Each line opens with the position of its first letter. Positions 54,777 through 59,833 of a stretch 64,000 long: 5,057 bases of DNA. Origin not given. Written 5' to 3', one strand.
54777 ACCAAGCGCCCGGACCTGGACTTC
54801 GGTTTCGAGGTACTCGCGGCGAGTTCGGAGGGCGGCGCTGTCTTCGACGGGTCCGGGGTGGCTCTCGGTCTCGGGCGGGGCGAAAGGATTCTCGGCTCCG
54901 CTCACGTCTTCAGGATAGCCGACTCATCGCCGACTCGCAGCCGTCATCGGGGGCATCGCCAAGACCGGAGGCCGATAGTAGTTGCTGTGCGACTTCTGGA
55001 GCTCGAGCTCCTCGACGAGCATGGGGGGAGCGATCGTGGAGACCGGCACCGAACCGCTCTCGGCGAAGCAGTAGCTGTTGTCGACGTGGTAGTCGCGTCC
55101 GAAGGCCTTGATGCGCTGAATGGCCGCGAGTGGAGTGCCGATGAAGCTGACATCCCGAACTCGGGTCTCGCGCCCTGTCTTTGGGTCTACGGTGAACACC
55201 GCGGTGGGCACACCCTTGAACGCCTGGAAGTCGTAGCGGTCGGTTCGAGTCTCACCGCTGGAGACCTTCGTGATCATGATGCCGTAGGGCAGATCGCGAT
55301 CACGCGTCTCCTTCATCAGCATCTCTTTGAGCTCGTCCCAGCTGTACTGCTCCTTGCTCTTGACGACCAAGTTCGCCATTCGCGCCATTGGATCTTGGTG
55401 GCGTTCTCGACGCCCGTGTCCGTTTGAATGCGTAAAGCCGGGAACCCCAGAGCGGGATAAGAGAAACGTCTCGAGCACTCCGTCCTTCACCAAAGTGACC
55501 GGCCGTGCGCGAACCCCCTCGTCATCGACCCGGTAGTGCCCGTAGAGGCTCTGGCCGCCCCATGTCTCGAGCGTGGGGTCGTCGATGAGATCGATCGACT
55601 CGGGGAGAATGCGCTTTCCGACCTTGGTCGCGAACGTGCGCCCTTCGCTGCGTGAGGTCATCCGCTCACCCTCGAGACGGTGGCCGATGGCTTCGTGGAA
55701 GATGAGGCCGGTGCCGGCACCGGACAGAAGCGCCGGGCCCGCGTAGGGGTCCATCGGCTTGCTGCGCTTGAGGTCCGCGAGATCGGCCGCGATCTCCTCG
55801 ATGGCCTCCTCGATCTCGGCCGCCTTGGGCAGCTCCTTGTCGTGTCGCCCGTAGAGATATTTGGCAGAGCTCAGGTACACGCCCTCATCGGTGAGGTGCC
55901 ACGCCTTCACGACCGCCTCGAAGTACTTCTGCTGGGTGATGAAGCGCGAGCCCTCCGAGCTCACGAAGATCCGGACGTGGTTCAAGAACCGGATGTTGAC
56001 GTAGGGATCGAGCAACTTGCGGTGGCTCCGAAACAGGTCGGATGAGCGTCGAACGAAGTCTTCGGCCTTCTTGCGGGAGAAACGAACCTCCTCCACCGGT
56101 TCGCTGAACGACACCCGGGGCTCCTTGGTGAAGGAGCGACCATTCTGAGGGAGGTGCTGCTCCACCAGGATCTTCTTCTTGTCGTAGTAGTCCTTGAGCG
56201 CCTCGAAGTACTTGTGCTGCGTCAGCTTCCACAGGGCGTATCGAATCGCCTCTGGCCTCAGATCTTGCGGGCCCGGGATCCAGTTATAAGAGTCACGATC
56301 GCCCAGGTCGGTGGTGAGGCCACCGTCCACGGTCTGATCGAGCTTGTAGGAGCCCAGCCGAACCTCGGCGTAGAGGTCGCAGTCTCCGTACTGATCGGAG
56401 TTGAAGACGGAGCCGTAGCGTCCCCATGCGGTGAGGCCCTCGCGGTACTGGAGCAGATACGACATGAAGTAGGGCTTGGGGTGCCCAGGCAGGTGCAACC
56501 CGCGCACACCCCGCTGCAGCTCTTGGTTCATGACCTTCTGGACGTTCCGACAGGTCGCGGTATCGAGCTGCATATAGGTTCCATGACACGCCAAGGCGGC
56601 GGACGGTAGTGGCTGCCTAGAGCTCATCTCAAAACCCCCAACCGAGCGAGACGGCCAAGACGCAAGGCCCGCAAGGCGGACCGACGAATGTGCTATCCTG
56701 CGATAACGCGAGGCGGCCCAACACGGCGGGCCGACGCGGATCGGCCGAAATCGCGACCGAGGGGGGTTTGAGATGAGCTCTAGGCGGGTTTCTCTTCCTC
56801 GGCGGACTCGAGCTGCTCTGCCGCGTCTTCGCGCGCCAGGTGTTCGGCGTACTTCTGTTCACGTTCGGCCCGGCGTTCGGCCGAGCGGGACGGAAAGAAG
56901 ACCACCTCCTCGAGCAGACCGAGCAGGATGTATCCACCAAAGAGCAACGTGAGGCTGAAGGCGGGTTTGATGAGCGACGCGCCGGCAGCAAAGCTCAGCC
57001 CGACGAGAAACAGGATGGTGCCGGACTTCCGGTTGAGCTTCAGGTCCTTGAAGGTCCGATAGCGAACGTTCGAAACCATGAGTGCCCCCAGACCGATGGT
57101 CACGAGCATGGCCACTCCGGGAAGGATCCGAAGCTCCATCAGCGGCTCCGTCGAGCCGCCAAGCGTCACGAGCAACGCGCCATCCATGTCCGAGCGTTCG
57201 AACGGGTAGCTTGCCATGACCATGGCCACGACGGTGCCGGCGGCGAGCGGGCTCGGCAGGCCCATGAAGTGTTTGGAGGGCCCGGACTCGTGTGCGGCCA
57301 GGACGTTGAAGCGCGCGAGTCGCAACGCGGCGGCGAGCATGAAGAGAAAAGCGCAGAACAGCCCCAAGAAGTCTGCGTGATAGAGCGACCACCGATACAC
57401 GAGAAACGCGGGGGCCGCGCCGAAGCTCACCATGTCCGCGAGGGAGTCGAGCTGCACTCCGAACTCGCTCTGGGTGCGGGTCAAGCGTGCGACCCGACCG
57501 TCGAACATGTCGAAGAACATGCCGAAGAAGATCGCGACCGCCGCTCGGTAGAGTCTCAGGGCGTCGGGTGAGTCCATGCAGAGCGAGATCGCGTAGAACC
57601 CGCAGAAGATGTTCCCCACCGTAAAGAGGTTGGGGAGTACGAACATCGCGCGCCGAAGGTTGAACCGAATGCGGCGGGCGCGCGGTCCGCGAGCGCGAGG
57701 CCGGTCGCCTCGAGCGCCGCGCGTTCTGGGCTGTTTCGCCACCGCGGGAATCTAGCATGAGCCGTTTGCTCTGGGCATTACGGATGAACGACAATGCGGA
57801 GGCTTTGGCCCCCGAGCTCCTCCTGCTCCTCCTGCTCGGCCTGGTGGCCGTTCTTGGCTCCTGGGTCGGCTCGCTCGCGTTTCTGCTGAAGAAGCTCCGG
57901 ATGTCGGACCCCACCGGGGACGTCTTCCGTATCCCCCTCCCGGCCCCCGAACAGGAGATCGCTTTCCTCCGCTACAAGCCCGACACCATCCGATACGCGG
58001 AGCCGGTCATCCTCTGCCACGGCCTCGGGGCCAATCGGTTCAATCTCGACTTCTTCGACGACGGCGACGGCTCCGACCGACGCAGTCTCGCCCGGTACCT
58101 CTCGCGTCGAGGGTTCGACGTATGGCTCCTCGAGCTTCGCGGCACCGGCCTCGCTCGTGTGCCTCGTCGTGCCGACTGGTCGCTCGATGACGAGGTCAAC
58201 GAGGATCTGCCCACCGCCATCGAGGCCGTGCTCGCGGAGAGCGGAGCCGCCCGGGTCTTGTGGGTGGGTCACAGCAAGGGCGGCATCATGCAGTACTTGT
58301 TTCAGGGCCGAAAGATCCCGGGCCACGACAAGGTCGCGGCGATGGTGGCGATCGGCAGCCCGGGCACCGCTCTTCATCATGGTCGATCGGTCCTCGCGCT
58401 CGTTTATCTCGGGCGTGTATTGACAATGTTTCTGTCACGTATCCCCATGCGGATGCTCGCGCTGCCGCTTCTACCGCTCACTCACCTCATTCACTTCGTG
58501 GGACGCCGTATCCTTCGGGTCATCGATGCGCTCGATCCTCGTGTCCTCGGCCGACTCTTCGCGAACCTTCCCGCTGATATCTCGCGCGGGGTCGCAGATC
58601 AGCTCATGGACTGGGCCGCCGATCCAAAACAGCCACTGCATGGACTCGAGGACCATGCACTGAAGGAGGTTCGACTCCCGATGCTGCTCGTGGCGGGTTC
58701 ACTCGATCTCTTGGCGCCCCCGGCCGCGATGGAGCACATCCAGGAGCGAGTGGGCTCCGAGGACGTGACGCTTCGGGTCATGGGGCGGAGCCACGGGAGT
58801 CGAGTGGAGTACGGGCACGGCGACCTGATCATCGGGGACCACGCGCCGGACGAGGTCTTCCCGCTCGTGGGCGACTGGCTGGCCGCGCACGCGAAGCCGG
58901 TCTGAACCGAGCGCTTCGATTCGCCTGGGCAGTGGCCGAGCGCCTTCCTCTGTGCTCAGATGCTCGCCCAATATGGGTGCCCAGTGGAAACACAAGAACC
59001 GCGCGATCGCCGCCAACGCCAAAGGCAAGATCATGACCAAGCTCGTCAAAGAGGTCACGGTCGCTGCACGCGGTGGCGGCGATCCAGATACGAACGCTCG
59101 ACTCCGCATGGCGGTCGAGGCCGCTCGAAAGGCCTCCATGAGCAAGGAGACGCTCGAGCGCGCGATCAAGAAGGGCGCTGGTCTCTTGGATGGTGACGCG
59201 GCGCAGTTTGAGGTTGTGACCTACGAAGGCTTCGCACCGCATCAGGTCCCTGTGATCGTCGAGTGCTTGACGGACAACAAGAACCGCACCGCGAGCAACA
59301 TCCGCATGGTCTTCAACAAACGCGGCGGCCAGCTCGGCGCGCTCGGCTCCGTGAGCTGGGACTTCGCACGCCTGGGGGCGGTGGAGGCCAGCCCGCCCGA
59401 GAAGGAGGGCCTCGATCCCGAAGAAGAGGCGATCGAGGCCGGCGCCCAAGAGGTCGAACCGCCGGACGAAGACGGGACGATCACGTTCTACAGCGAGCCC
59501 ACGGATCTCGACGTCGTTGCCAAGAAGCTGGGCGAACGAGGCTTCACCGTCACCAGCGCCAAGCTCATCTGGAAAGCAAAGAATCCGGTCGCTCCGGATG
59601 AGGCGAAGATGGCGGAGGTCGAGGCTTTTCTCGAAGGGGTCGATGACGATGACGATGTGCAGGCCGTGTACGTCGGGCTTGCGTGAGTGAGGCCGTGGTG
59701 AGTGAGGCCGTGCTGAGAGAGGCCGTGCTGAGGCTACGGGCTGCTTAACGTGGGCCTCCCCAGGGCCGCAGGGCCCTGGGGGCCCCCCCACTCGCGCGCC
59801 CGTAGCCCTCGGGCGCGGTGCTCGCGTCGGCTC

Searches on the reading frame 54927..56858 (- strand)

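Call 56: search_protein_families(library=pfam, proteins=[window:54927-56858:-], max_evalue=0.0001)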
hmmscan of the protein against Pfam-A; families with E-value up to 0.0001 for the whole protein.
window:54927-56858:- (644 aa): 1 family
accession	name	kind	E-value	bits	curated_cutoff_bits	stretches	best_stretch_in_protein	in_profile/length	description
PF19289.4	PmbA_TldD_3rd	-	2.3e-28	99.3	22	1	375-620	5-218/220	PmbA/TldA metallopeptidase C-terminal domain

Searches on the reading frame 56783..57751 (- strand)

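Call 57: search_protein_families(library=pfam, proteins=[window:56783-57751:-], max_evalue=0.0001)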
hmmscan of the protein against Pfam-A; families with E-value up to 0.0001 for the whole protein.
window:56783-57751:- (323 aa): 1 family
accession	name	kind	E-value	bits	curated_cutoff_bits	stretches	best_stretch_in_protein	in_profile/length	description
PF01066.26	CDP-OH_P_transf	-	5.9e-22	79.1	22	1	38-179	2-133/152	CDP-alcohol phosphatidyltransferase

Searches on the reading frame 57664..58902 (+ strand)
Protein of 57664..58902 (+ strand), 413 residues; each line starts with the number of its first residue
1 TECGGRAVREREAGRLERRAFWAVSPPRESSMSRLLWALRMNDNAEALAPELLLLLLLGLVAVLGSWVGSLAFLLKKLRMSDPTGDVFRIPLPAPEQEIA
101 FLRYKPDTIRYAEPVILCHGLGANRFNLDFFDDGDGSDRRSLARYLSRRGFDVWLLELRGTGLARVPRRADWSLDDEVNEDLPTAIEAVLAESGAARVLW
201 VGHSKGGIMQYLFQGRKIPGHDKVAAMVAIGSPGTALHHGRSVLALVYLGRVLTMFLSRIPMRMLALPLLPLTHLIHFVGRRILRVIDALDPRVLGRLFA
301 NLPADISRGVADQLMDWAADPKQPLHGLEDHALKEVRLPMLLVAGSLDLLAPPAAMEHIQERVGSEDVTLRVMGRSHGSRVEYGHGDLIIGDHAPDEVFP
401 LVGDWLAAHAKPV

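Call 57: search_protein_families(library=pfam, proteins=[window:57664-58902:+], max_evalue=0.0001)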
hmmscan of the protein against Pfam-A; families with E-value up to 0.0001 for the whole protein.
window:57664-58902:+ (413 aa): 2 families
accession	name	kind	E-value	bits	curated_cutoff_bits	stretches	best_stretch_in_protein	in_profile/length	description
PF00561.26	Abhydrolase_1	-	1.1e-16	61.6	25.8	1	114-365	2-227/245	alpha/beta hydrolase fold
PF12146.15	Hydrolase_4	-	6.4e-16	58.8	27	1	142-373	23-227/239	Serine aminopeptidase, S33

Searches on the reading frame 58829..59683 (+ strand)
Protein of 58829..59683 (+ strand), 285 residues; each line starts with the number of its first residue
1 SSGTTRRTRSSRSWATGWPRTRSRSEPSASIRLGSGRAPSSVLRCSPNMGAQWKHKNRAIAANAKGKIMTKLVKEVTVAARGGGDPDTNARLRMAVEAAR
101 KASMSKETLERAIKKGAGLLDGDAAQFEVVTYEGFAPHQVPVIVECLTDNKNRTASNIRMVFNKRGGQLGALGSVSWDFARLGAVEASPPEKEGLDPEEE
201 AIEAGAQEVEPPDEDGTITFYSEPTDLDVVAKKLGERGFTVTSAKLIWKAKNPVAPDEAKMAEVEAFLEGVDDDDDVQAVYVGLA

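Call 57: search_protein_families(library=pfam, proteins=[window:58829-59683:+], max_evalue=0.0001)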
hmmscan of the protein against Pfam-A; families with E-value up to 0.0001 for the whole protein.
window:58829-59683:+ (285 aa): 2 families
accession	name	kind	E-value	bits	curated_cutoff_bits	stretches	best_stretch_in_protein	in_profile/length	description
PF01709.26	Transcrip_reg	-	3.4e-47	160.6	27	1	128-282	2-158/160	TACO1/YebC second and third domain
PF20772.2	TACO1_YebC_N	-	7.3e-22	78.1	36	1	55-118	7-72/73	TACO1/YebC protein N-terminal domain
